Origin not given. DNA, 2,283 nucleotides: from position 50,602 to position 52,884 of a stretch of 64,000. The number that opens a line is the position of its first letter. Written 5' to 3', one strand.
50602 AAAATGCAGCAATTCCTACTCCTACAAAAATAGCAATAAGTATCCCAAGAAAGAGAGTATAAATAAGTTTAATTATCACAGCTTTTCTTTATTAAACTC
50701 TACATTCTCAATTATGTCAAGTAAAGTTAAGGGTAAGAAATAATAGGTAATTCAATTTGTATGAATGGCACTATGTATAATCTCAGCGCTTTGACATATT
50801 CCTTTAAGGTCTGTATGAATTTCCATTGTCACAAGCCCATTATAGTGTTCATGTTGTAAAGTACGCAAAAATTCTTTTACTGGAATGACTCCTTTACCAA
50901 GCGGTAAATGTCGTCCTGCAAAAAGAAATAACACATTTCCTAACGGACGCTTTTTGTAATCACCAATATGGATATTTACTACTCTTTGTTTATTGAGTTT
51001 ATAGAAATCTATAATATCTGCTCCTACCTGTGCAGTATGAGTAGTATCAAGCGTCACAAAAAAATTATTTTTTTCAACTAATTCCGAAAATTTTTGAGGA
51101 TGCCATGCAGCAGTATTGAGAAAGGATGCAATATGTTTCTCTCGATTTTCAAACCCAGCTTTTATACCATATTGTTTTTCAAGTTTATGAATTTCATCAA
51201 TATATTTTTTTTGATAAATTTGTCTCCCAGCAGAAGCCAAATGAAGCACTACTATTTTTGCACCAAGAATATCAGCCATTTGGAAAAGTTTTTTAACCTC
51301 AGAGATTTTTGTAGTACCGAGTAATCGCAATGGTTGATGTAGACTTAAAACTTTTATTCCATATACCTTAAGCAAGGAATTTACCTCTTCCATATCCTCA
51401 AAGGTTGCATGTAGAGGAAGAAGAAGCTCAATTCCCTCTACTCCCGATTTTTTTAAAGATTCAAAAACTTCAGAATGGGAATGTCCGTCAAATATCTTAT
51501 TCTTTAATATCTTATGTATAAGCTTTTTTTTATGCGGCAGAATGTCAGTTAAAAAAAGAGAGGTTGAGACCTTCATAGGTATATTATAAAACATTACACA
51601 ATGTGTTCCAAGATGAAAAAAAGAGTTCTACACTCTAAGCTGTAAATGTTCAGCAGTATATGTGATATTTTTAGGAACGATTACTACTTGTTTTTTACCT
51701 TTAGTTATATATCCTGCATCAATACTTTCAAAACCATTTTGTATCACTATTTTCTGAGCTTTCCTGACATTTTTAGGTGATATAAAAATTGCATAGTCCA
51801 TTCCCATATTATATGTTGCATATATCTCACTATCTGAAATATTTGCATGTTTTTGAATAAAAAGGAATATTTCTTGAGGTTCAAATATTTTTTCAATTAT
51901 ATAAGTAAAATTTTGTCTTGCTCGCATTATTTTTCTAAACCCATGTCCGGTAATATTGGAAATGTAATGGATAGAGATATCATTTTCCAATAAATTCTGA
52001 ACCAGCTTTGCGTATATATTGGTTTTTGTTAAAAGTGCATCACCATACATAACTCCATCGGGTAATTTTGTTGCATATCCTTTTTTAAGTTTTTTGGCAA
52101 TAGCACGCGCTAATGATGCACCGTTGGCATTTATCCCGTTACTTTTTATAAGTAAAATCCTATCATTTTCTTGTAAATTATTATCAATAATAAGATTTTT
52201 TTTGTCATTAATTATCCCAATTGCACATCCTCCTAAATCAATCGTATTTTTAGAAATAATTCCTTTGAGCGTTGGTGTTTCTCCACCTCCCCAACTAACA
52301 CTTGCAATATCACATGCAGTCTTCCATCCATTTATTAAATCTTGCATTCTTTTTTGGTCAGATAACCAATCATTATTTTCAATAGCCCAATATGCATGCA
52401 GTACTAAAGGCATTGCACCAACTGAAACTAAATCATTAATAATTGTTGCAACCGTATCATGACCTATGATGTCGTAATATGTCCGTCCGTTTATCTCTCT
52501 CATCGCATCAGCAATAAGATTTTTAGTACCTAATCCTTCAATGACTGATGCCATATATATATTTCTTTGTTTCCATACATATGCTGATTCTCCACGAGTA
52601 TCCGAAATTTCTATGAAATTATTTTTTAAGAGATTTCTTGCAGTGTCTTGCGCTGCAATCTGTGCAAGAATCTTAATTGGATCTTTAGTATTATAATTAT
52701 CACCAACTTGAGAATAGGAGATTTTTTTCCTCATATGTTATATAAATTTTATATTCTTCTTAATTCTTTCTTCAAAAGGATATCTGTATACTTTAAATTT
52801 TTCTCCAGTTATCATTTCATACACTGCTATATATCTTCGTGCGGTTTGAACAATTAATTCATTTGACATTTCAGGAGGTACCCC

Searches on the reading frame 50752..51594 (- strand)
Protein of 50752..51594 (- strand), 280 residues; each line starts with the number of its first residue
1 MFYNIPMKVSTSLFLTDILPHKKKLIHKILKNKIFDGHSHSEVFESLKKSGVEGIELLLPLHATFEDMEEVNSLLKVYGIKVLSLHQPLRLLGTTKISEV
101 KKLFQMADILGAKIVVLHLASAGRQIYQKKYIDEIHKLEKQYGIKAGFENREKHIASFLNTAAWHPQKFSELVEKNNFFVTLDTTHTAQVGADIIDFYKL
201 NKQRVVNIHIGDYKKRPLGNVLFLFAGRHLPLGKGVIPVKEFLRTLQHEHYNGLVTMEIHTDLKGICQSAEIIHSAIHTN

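Call 64: search_protein_families(library=pfam, proteins=[window:50752-51594:-], max_evalue=0.00001)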
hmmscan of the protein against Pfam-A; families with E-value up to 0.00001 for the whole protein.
window:50752-51594:- (280 aa): 1 family
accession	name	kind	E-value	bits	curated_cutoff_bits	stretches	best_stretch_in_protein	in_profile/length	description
PF01261.30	AP_endonuc_2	-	5.8e-27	95.4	31.1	1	45-263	2-236/249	Xylose isomerase-like TIM barrel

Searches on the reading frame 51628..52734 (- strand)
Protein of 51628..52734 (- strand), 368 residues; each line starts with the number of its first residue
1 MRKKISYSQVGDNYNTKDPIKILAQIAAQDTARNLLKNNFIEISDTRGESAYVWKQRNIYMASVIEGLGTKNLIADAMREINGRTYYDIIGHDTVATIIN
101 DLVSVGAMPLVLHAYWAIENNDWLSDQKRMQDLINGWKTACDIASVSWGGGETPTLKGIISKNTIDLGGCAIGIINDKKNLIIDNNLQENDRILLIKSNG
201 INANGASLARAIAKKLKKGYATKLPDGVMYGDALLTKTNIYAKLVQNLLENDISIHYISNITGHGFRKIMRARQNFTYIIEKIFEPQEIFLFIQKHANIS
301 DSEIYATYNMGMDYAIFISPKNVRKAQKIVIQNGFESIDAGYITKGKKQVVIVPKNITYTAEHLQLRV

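Call 64: search_protein_families(library=pfam, proteins=[window:51628-52734:-], max_evalue=0.00001)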
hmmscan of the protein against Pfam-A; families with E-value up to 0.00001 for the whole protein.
window:51628-52734:- (368 aa): 2 families
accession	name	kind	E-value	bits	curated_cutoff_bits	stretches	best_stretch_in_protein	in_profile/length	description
PF00586.29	AIRS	-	1.1e-10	42.4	24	1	57-175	11-112/112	AIR synthase related protein, N-terminal domain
PF02769.27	AIRS_C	-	1.9e-07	31.8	23.1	1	188-353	1-155/156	AIR synthase related protein, C-terminal domain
